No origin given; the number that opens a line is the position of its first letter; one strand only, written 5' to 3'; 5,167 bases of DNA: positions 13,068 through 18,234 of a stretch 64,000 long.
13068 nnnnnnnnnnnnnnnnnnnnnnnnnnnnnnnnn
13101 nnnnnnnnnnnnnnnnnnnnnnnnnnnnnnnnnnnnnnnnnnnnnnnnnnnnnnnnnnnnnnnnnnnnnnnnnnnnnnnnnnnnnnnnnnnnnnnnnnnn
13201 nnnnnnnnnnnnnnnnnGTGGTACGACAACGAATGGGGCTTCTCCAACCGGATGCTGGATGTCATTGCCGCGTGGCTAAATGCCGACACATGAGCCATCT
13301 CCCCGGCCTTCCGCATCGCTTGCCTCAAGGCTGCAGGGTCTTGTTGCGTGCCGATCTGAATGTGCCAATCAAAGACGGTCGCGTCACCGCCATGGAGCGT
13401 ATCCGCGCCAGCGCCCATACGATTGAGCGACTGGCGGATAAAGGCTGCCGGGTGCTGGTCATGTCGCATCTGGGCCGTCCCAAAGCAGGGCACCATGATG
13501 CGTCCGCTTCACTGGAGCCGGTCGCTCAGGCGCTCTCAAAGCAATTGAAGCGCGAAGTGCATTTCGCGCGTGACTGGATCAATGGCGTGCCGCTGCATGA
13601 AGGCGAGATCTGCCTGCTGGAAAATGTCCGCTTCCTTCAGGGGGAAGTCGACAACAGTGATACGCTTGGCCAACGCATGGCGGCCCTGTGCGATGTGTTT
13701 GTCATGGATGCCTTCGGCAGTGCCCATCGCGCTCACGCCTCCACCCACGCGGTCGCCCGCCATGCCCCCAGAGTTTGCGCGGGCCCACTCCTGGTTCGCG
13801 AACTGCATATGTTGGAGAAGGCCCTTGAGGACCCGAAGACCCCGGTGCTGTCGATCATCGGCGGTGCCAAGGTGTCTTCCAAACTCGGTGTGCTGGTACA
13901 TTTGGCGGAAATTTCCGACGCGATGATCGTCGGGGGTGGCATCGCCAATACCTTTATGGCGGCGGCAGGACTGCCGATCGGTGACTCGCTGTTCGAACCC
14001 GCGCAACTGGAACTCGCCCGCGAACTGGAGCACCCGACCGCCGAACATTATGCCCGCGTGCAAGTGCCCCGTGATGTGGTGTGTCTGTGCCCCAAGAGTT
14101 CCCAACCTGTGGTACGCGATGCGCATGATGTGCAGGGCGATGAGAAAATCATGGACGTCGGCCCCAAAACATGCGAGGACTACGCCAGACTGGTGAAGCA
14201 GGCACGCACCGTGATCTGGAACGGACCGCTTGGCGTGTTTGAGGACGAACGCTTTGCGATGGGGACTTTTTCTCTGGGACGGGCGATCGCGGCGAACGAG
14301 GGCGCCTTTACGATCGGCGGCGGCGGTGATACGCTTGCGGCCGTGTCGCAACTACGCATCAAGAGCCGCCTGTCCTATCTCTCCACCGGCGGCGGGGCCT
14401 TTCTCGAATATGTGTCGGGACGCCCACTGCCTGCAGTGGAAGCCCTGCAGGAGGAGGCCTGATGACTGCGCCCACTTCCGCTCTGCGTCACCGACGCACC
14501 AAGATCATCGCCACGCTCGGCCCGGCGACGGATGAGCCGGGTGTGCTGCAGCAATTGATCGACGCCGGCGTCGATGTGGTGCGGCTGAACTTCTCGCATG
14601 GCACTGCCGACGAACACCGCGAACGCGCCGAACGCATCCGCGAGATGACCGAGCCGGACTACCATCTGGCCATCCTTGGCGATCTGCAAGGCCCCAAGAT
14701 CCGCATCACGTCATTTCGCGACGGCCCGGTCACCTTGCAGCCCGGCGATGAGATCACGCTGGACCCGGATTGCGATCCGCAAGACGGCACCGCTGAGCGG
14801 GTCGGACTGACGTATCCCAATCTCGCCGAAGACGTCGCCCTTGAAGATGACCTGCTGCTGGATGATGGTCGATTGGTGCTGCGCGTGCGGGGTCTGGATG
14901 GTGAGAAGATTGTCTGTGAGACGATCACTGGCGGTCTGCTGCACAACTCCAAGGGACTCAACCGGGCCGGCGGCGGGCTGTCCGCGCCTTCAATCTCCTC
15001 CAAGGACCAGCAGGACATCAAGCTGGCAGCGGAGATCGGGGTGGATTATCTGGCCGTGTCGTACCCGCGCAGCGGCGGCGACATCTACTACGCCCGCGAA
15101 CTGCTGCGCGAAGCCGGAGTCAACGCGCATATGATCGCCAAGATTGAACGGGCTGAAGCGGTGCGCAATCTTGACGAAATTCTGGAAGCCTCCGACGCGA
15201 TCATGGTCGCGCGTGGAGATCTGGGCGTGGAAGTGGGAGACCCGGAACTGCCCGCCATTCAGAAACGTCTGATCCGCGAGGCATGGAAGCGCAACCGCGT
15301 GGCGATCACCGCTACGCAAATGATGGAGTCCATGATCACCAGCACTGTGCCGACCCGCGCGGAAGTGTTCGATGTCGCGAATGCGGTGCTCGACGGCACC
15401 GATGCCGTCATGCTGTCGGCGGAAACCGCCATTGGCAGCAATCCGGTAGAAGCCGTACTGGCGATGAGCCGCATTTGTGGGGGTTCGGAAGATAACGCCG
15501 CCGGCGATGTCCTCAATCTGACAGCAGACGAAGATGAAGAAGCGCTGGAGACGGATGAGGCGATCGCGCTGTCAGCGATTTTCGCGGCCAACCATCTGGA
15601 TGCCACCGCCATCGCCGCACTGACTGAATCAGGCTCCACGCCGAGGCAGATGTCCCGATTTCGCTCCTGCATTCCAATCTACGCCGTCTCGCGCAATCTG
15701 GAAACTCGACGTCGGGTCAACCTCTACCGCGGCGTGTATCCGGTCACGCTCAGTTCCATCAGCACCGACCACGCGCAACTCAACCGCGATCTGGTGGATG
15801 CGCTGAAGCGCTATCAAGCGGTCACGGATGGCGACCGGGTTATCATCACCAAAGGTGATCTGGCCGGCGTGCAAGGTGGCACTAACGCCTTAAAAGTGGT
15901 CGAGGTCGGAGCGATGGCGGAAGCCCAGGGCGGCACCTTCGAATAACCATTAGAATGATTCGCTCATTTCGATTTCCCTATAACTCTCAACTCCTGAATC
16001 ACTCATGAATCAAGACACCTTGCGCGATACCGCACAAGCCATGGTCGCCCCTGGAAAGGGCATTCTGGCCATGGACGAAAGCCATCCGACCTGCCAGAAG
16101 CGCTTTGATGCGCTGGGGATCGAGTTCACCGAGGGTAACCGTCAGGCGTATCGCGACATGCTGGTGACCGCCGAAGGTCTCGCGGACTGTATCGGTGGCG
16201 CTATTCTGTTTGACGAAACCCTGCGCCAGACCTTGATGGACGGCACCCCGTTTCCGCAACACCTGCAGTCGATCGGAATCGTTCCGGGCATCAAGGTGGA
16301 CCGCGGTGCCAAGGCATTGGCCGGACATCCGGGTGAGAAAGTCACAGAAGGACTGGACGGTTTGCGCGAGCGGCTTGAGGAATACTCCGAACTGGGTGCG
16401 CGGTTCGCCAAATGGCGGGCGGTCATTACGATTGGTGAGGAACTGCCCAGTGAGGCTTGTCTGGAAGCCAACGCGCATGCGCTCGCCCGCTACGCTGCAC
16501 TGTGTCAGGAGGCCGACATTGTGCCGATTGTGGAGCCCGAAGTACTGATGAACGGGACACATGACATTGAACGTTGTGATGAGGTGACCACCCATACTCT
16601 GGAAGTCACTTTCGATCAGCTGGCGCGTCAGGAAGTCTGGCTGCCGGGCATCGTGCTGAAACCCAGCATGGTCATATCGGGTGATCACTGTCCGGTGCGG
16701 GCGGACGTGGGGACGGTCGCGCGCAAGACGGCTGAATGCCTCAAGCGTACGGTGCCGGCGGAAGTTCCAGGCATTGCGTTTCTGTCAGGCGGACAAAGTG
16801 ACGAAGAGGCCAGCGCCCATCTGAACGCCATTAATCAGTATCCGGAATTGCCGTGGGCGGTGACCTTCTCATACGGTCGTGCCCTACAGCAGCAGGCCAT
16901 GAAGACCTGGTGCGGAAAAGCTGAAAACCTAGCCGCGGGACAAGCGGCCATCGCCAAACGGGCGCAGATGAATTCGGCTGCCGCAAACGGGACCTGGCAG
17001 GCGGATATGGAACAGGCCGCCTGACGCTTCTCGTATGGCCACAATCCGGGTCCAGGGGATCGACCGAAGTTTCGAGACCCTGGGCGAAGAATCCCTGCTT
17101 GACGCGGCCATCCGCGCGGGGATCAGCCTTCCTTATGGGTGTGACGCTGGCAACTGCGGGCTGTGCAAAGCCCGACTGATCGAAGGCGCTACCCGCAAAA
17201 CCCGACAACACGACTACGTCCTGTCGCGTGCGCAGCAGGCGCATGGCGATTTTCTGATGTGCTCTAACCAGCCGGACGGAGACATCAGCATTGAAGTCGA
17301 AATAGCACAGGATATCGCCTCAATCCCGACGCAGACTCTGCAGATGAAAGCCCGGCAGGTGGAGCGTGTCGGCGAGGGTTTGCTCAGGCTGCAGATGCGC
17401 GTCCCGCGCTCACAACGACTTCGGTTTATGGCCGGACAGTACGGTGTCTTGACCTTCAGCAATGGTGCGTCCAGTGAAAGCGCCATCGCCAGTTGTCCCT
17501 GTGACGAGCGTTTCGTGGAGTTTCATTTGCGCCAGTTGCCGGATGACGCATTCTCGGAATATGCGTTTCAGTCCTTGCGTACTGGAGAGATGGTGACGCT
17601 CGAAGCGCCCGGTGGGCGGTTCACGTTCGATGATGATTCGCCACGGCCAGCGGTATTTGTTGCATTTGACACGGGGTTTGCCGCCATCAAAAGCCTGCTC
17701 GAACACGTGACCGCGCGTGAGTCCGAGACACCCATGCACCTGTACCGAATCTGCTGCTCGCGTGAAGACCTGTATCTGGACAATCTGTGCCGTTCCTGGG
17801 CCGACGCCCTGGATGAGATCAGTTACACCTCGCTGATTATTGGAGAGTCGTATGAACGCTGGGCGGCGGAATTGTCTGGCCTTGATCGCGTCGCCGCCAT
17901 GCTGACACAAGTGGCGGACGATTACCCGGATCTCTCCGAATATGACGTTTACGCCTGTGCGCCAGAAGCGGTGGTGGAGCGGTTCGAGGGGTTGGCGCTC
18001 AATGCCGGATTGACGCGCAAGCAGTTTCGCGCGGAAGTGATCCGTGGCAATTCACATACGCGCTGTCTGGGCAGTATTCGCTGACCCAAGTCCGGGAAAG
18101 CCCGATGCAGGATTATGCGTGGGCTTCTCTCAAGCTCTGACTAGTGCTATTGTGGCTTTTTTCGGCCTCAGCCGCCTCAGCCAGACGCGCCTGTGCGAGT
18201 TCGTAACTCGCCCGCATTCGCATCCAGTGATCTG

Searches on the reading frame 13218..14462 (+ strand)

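Call 16: search_protein_families(library=ncbifam, proteins=[window:13218-14462:+], max_evalue=1e-10)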
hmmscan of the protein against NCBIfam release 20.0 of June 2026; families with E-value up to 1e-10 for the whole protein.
window:13218-14462:+ (414 aa): 1 family
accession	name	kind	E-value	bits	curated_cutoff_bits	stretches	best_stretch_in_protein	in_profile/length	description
NF010569.0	PRK13962.1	equivalog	5.5e-112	375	883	1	38-412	13-393/645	bifunctional phosphoglycerate kinase/triosephosphate isomerase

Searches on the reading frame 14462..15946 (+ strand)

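Call 16: search_protein_families(library=ncbifam, proteins=[window:14462-15946:+], max_evalue=1e-10)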
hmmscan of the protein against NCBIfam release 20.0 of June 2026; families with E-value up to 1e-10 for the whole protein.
window:14462-15946:+ (494 aa): 7 families
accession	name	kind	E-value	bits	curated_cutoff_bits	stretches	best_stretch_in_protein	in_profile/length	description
NF004491.0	PRK05826.1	subfamily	8.6e-177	588.4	432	1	9-483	3-476/477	pyruvate kinase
TIGR01064.1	pyruv_kin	equivalog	6.2e-154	513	306.4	1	11-482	1-476/476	pyruvate kinase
NF004978.0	PRK06354.1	subfamily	2.2e-142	475.5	462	1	9-485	6-481/590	pyruvate kinase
NF004886.0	PRK06247.1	subfamily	5.5e-139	463.9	623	1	9-484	3-472/476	pyruvate kinase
NF006664.0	PRK09206.1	equivalog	4.8e-112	374.9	686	1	11-480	2-468/470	pyruvate kinase PykF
NF005234.0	PRK06739.1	equivalog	2e-80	270.4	564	1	16-339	6-325/352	pyruvate kinase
NF011314.0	PRK14725.1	equivalog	5.3e-41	140.6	642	1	89-320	332-575/614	pyruvate kinase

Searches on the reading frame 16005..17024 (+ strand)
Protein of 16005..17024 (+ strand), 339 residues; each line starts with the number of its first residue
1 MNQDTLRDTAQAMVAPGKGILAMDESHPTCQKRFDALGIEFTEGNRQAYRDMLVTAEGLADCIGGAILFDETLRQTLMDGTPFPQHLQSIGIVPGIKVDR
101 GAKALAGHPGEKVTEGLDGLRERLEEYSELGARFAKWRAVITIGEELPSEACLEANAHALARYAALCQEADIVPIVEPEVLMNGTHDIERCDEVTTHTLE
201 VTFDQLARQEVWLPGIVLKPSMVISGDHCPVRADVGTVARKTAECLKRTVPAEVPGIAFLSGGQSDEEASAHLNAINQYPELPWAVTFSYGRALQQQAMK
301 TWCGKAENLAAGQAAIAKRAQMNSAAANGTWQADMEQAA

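Call 9: search_protein_families(library=pfam, proteins=[window:16005-17024:+], max_evalue=0.00001)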
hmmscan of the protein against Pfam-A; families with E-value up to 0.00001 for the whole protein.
window:16005-17024:+ (339 aa): 1 family
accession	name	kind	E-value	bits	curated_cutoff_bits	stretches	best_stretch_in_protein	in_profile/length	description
PF00274.25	Glycolytic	-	3.8e-134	447.3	22.2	1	6-338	2-336/349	Fructose-bisphosphate aldolase class-I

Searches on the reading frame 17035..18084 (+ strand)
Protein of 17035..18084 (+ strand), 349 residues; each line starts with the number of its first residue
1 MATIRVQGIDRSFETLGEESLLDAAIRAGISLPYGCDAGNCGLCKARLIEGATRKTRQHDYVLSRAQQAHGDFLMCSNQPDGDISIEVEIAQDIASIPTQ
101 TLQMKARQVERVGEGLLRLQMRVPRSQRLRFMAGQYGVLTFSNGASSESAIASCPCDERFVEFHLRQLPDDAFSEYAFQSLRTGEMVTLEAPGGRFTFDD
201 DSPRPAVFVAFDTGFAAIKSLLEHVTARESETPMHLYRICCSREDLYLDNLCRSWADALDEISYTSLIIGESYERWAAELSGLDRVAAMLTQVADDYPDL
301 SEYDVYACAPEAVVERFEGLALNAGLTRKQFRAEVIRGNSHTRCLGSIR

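Call 9: search_protein_families(library=pfam, proteins=[window:17035-18084:+], max_evalue=0.00001)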
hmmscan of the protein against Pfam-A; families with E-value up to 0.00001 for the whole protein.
window:17035-18084:+ (349 aa): 1 family
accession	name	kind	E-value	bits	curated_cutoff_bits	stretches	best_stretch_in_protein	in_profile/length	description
PF00111.32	Fer2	-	3.4e-12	46.6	21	1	5-77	2-73/77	2Fe-2S iron-sulfur cluster binding domain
